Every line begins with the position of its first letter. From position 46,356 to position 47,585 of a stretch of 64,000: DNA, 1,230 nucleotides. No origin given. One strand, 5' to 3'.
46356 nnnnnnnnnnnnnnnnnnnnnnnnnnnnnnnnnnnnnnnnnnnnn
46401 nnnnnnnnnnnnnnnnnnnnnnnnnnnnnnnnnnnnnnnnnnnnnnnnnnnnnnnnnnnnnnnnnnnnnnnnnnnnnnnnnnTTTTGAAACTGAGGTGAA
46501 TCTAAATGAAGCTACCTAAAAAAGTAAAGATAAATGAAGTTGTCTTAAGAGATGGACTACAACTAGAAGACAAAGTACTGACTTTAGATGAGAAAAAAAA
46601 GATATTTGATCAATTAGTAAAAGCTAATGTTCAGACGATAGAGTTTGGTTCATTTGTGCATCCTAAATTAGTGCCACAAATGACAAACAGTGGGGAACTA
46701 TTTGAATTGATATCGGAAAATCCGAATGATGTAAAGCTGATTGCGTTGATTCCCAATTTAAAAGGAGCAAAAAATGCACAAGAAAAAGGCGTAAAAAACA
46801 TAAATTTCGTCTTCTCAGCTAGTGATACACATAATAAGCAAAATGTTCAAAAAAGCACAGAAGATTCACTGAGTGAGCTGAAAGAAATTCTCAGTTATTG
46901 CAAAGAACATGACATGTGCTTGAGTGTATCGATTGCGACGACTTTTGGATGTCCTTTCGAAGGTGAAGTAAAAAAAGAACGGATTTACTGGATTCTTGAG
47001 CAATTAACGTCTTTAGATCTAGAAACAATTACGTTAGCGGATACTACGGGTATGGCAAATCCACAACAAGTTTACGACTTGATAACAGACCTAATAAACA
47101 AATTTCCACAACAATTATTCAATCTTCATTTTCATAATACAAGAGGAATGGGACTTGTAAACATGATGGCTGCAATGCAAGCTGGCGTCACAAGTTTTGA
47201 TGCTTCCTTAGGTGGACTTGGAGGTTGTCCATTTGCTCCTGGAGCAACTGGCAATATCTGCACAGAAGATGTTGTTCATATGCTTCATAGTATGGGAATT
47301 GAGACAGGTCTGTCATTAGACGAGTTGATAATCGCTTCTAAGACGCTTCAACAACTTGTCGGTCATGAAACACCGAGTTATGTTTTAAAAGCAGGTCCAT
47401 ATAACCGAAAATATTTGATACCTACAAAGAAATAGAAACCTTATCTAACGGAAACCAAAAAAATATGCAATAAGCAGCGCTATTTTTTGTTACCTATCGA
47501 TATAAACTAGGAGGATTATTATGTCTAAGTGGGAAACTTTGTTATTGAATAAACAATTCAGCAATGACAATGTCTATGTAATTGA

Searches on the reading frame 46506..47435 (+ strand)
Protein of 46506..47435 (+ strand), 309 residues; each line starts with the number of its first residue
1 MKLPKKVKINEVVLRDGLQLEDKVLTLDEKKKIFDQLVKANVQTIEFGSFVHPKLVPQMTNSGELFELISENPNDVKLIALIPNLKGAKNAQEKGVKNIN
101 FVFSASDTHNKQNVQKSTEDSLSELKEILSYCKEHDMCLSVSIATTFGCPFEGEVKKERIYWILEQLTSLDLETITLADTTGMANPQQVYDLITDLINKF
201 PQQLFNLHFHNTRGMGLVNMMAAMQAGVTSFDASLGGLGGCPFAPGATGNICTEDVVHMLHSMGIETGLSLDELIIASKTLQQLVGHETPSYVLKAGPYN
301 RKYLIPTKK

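Call 3: search_protein_families(library=pfam, proteins=[window:46506-47435:+])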
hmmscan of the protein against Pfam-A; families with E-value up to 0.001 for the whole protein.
window:46506-47435:+ (309 aa): 1 family
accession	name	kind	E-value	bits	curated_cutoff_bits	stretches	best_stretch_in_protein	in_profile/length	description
PF00682.25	HMGL-like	-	8.9e-50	169.9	29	1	6-279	1-258/260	HMGL-like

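Call 5: search_protein_families(library=ncbifam, proteins=[window:46506-47435:+], max_evalue=0.00001)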
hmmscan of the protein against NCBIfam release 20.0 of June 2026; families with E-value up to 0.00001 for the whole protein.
window:46506-47435:+ (309 aa): 24 families
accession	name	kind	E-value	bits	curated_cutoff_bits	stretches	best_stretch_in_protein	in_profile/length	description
NF004283.0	PRK05692.1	subfamily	8.4e-95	317.3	246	1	1-296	1-295/300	hydroxymethylglutaryl-CoA lyase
TIGR02146.1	LysS_fung_arch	equivalog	6.9e-27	94.6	413.55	1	13-239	5-220/344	homocitrate synthase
NF002085.0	PRK00915.1-2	subfamily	1.2e-26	93.5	517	1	1-290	8-280/504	2-isopropylmalate synthase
TIGR02090.1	LEU1_arch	subfamily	2.3e-24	86.2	484.75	1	7-288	1-265/363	isopropylmalate/citramalate/homocitrate synthases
TIGR02660.1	nifV_homocitr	equivalog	7.4e-24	84.7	462.9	1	7-282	2-260/365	homocitrate synthase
NF042433.1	CitmalDyn_Leptosp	equivalog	2e-21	76.2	950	1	5-278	6-272/514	(R)-citramalate synthase CimA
NF041069.1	IPMS_Sufob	equivalog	3.2e-20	72.7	600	1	7-292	1-271/371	isopropylmalate synthase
NF002086.0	PRK00915.1-3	equivalog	4.2e-20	71.7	532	1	4-289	4-283/516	2-isopropylmalate synthase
TIGR00973.1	leuA_bact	equivalog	4.2e-18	65.1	598.7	1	6-288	1-277/494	2-isopropylmalate synthase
NF042434.1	IPMS_Lepto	equivalog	1.1e-17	64.1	500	1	5-285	4-278/374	2-isopropylmalate synthase LeuA2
NF006049.0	PRK08195.1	subfamily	6.4e-17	61.6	229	1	169-281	159-266/344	4-hyroxy-2-oxovalerate/4-hydroxy-2-oxopentanoic acid aldolase,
NF002087.0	PRK00915.1-4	equivalog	2.4e-16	59.4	729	1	5-287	5-281/516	2-isopropylmalate synthase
NF002088.0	PRK00915.1-5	equivalog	5.5e-16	58.1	697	1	5-288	2-279/514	2-isopropylmalate synthase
NF002084.0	PRK00915.1-1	equivalog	1.4e-15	56.8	748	1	5-287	3-279/523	2-isopropylmalate synthase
TIGR03217.1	4OH_2_O_val_ald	equivalog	5.1e-15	55.5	286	1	167-278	152-258/334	4-hydroxy-2-oxovalerate aldolase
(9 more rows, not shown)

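Call 73: search_solved_structures(query=window:46506-47435:+, max_evalue=1e-20, show_alignments=2)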
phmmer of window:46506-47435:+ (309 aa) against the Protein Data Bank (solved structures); distinct sequences matched with E-value up to 1e-20: 6.
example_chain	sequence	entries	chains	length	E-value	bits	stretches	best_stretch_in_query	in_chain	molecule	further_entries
6nds_A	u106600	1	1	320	9.2e-80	271.2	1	9-305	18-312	3-hydroxy-3-methylglutaryl-CoA lyase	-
1ydo_A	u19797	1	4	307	9.7e-70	238.3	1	1-294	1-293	HMG-CoA Lyase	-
2ftp_A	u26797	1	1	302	6.4e-61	209.4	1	1-295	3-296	hydroxymethylglutaryl-CoA lyase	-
2cw6_A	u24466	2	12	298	3.3e-56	193.9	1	3-296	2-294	Hydroxymethylglutaryl-CoA lyase, mitochondrial | Hydroxymethylglutaryl-CoA lyase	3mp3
3mp4_A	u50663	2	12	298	2.3e-55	191.2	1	3-296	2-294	Hydroxymethylglutaryl-CoA lyase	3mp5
1ydn_A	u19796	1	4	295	3.4e-48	167.6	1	6-279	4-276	HYDROXYMETHYLGLUTARYL-COA LYASE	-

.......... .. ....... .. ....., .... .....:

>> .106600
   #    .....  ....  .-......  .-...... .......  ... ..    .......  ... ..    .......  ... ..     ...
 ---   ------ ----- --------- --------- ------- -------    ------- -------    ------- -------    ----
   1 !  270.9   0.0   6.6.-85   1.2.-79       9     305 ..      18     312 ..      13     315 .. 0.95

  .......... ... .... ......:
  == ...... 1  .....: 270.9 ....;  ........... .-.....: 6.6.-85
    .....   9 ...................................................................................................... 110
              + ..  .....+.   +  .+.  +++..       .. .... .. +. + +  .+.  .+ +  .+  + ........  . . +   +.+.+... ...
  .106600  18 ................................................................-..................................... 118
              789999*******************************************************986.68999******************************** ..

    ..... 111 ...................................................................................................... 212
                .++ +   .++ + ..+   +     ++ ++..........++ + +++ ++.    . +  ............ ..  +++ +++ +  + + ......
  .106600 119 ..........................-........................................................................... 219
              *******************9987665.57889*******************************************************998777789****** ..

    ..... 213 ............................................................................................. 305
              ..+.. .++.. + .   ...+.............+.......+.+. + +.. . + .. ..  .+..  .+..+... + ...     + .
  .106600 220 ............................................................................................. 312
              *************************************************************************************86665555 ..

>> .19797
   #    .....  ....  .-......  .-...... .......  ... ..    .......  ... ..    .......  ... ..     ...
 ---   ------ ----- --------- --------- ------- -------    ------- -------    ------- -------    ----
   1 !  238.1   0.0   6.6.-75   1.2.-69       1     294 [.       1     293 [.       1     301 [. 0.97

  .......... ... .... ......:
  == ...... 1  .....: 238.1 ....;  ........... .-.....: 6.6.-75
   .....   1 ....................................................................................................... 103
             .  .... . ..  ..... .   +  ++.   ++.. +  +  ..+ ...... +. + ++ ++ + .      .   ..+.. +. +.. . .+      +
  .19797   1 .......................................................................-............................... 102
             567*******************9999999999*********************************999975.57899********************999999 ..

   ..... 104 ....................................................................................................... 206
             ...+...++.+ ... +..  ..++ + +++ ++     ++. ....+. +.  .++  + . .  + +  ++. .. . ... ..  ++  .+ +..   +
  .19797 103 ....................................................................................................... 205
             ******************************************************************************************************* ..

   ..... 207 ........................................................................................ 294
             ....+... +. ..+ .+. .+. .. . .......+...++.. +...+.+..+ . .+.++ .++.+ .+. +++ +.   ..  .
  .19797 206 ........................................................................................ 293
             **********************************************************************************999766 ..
